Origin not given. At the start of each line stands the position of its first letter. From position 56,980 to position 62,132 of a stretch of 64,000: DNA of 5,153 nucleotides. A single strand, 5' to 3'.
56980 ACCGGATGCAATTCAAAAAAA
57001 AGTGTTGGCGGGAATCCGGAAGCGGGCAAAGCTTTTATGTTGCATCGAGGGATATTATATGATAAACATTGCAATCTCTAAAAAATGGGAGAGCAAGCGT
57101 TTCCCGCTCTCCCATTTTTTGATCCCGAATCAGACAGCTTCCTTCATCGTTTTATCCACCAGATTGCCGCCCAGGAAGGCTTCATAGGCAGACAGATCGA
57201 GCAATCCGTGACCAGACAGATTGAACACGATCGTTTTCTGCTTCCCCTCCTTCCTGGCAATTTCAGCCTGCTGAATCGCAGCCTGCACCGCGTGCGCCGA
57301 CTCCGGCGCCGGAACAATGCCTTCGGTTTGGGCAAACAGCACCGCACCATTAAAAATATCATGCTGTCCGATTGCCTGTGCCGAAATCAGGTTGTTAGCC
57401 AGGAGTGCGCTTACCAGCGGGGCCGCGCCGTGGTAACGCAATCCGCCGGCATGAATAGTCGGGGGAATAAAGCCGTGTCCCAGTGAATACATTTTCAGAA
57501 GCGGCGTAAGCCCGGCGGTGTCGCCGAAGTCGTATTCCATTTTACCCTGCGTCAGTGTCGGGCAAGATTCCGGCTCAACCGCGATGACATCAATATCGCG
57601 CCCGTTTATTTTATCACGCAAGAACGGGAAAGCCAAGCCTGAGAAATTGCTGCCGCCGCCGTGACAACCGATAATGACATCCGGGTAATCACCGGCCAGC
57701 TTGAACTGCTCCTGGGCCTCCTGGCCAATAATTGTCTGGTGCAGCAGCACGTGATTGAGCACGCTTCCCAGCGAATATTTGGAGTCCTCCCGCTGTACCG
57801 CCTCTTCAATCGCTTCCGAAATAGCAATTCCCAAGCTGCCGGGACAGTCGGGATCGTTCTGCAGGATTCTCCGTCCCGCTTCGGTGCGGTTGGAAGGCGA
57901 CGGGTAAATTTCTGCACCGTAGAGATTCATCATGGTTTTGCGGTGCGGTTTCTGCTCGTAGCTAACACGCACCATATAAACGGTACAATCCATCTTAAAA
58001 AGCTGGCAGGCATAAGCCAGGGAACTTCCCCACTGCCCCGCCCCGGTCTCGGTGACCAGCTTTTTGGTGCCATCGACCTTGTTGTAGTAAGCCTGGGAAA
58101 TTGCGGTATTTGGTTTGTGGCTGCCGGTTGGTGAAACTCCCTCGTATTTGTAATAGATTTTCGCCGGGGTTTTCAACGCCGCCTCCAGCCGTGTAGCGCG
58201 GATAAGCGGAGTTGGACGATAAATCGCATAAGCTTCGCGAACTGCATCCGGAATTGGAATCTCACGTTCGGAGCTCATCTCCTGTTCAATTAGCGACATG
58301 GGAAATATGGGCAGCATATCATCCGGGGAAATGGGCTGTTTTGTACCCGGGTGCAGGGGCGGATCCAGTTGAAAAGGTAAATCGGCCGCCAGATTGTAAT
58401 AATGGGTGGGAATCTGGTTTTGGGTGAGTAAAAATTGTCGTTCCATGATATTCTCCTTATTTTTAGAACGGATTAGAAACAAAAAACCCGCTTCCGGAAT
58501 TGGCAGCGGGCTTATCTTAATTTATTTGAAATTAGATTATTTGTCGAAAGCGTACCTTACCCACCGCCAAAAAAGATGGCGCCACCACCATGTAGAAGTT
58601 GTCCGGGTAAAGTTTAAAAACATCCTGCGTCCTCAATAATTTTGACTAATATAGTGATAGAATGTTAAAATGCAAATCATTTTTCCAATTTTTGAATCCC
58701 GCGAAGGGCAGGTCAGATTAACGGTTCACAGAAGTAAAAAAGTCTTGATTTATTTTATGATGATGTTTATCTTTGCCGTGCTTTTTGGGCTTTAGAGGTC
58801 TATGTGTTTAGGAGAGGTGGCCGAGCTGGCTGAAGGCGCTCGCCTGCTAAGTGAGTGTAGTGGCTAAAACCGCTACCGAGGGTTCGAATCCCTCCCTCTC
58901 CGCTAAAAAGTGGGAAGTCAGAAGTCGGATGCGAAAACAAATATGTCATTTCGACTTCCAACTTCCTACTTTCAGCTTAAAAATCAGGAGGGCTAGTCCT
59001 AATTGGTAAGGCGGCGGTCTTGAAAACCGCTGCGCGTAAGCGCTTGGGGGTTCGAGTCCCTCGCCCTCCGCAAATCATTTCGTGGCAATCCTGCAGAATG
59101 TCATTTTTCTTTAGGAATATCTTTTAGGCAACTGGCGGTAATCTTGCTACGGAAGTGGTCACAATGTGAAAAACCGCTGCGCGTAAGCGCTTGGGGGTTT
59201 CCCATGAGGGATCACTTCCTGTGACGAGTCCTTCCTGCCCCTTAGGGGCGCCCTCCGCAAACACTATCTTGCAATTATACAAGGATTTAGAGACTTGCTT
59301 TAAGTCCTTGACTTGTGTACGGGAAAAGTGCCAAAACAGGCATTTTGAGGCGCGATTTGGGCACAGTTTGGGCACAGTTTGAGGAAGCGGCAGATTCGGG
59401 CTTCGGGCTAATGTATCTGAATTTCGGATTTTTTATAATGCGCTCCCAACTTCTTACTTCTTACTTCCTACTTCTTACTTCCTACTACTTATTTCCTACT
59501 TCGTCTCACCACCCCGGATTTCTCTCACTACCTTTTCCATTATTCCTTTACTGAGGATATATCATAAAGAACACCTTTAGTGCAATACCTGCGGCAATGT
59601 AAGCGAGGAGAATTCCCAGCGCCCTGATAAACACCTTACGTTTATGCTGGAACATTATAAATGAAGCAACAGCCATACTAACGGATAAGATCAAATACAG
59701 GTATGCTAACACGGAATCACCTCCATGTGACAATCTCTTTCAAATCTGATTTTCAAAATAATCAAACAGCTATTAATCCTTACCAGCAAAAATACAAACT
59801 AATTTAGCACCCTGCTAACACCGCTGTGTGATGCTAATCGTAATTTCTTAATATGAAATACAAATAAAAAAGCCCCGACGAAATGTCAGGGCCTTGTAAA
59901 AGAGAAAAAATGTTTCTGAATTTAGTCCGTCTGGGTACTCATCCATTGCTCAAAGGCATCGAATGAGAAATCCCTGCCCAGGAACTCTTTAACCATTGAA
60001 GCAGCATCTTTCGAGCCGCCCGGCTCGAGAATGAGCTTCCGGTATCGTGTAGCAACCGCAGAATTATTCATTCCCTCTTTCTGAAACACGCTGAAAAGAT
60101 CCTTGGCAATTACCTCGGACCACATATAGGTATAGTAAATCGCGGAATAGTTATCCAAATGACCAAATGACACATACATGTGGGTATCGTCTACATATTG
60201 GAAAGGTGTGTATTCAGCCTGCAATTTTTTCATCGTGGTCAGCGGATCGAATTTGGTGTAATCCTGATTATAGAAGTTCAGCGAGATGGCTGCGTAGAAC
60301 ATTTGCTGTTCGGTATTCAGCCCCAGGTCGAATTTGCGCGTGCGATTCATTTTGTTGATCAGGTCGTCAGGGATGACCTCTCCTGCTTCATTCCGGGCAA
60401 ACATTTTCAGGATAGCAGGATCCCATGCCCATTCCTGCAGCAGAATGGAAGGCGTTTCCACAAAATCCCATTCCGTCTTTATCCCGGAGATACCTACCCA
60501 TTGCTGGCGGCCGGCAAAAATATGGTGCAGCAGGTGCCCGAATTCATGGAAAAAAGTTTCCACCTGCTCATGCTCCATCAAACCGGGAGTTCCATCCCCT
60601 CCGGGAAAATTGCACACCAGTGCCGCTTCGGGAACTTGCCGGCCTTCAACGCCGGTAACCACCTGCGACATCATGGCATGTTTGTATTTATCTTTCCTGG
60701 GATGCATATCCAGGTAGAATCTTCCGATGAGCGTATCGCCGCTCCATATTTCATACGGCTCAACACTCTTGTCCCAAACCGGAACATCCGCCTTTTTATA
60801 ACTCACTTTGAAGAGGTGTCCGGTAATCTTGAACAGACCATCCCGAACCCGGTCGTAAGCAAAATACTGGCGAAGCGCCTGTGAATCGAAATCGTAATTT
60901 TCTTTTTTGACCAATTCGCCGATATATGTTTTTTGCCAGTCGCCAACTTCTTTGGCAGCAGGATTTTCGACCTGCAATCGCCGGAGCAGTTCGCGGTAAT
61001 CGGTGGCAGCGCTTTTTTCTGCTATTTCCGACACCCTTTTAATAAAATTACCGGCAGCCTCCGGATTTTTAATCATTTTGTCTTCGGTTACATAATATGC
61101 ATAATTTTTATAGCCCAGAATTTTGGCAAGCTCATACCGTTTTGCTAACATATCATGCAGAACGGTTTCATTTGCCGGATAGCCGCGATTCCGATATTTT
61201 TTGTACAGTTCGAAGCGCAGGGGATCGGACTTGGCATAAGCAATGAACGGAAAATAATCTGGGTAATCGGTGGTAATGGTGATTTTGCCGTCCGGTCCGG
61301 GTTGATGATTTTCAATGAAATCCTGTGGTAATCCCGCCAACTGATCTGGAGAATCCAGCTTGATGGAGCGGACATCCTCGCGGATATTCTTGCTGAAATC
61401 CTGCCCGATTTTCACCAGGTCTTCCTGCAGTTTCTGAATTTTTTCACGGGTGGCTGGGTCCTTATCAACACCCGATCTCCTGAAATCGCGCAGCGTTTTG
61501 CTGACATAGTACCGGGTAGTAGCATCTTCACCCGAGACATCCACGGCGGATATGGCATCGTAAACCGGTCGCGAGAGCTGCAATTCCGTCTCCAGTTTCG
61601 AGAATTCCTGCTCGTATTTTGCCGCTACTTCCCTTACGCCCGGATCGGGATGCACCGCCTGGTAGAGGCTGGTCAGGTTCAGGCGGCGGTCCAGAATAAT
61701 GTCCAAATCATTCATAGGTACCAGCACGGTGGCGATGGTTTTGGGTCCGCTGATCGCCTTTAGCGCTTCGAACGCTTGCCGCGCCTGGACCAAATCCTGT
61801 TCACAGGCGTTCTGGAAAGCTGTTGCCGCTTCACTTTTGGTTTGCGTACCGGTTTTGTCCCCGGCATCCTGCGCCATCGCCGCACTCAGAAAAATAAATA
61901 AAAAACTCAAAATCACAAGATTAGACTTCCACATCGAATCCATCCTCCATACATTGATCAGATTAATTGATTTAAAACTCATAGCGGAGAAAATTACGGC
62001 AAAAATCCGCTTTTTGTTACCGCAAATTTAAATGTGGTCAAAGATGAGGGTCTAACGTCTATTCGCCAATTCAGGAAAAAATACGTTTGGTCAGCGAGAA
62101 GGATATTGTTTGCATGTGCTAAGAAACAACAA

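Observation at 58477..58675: Unannotated Trp-codon leader peptide and attenuator controlling a standalone trpB2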

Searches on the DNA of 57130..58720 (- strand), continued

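Call 63: search_rna_families(sources=[L081, L082, L083, L084, L161, L162, L165, L167, L168, L169, L171, L173, L174, L175, L176, L142, L132, L077, L050, L060], threshold=gathering)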
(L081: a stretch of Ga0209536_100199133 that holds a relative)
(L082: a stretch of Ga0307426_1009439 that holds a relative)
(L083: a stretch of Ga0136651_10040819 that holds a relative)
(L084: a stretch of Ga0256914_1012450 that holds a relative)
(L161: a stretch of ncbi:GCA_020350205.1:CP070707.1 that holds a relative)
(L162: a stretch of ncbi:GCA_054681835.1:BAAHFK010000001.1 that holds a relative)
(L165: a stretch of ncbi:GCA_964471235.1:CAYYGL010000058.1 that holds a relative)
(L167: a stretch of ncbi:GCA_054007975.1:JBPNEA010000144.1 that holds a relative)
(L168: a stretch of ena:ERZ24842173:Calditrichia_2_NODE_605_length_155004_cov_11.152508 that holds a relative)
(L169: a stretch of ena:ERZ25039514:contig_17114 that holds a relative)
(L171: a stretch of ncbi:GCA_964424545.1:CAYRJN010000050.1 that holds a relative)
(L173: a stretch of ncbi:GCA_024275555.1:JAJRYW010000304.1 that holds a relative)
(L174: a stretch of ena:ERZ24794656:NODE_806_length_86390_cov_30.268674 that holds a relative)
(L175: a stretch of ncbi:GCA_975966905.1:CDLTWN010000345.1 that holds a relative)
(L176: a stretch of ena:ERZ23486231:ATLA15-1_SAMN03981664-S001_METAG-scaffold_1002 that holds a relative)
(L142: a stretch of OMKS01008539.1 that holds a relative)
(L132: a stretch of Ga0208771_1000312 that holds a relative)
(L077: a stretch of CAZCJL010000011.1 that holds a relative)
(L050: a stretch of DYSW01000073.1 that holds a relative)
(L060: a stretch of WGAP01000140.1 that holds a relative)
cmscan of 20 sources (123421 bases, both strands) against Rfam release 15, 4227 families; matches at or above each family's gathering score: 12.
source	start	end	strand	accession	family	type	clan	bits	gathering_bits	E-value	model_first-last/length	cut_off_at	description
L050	2871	2943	+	RF00005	tRNA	Gene; tRNA;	CL00001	67.4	29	3.1e-12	1-71/71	no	tRNA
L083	503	594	-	RF00005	tRNA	Gene; tRNA;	CL00001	60.9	29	1.9e-10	1-71/71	no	tRNA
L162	3560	3651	-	RF00005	tRNA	Gene; tRNA;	CL00001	60.9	29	1.9e-10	1-71/71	no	tRNA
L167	2344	2435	-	RF00005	tRNA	Gene; tRNA;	CL00001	60.9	29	1.9e-10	1-71/71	no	tRNA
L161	3452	3543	-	RF00005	tRNA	Gene; tRNA;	CL00001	60.5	29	2.4e-10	1-71/71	no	tRNA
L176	2055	2146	-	RF00005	tRNA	Gene; tRNA;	CL00001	60.5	29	2.4e-10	1-71/71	no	tRNA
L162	3028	3111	-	RF00005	tRNA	Gene; tRNA;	CL00001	49.4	29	2.8e-07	1-71/71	no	tRNA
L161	3150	3233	-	RF00005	tRNA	Gene; tRNA;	CL00001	47.2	29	1.2e-06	1-71/71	no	tRNA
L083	370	453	-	RF00005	tRNA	Gene; tRNA;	CL00001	47.1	29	1.2e-06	1-71/71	no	tRNA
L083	1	89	+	RF00001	5S_rRNA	Gene; rRNA;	CL00113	47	38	2.4e-06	30-120/120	5'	5S ribosomal RNA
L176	1962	2045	-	RF00005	tRNA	Gene; tRNA;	CL00001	46.4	29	1.9e-06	1-71/71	no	tRNA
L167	2200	2283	-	RF00005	tRNA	Gene; tRNA;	CL00001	46.3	29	2e-06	1-71/71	no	tRNA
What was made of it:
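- On Rfam RF01692 Bacteroid-trp: No gathering-level hit in the related loci (call 63).
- Closest known: Bacteroid-trp RNA motif. Different: There is none at gathering score in 20 related loci, including the Flavobacteriales locus L060 (call 63).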

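Call 82: search_with_rna_model(model_id=R1, sources=[window, L176, L082, L083, L174, L162, L161, L084, L081, L167, L165, L173, L168, L169, L171, L175, L142, L132, L077], max_evalue=0.00003, make_alignment=true)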
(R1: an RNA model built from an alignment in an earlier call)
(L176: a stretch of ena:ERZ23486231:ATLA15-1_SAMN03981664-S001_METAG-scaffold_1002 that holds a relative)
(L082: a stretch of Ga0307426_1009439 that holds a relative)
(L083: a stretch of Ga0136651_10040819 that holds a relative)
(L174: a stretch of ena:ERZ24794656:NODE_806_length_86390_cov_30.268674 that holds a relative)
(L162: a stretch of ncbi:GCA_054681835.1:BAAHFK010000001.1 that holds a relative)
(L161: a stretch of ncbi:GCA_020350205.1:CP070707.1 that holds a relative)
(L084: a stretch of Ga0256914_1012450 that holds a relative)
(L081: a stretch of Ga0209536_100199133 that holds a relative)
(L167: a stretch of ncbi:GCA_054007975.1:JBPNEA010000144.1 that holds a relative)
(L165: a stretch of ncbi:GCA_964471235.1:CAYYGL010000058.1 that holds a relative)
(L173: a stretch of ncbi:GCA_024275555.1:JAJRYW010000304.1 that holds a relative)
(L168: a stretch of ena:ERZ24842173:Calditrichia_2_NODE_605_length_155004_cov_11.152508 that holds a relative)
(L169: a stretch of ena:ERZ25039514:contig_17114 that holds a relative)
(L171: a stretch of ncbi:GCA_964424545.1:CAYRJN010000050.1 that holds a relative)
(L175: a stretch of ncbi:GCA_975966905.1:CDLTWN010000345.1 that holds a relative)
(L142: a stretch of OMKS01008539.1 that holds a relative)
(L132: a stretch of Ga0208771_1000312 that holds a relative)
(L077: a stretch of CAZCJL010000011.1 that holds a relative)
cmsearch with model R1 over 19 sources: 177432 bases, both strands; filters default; matches with E-value up to 0.00003: 19.
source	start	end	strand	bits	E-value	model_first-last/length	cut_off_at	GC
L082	85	237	+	131.9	2.8e-23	1-156/156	no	0.39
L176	2321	2473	+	123.5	1.3e-21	1-156/156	no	0.39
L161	3825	3975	+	120.4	5.2e-21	1-156/156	no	0.41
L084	2814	2971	+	116.5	3.1e-20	1-156/156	no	0.46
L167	2657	2815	+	116.1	3.8e-20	1-156/156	no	0.48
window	58477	58635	-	114.8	6.8e-20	1-156/156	no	0.43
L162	3825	3977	+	109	9.7e-19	1-156/156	no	0.42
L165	2807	2975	+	106.7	2.7e-18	1-156/156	no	0.41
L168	2816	2978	+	106.6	2.9e-18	1-156/156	no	0.35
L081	193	348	+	106.6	2.9e-18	1-156/156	no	0.38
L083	772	923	+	104.6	7e-18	1-156/156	no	0.37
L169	2822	2980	+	101.7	2.6e-17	1-156/156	no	0.4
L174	2334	2484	+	100.4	4.8e-17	1-156/156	no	0.37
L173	2311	2475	+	92.7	1.6e-15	1-156/156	no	0.49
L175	1175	1349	+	77.8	1.4e-12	1-156/156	no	0.48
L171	2818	2974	+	73.9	8.5e-12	1-156/156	no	0.34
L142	941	1120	+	59.9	5.1e-09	1-156/156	no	0.34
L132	1738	1897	+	47.2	1.7e-06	1-156/156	no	0.32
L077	2925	3082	+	41.8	2e-05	1-156/156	no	0.37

Alignment A2: 19 matches aligned to the model, 218 columns, each read 5' to 3' on its own strand. Consensus structure (alignment columns), stored with it:
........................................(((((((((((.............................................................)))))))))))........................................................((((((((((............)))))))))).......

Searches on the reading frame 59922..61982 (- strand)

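Call 10: search_protein_families(library=pfam, proteins=[window:59922-61982:-])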
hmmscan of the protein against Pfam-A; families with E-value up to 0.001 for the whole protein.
window:59922-61982:- (686 aa): 1 family
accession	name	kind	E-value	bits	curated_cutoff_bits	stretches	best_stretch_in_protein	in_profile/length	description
PF01432.26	Peptidase_M3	-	4.4e-98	330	27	1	248-681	3-455/457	Peptidase family M3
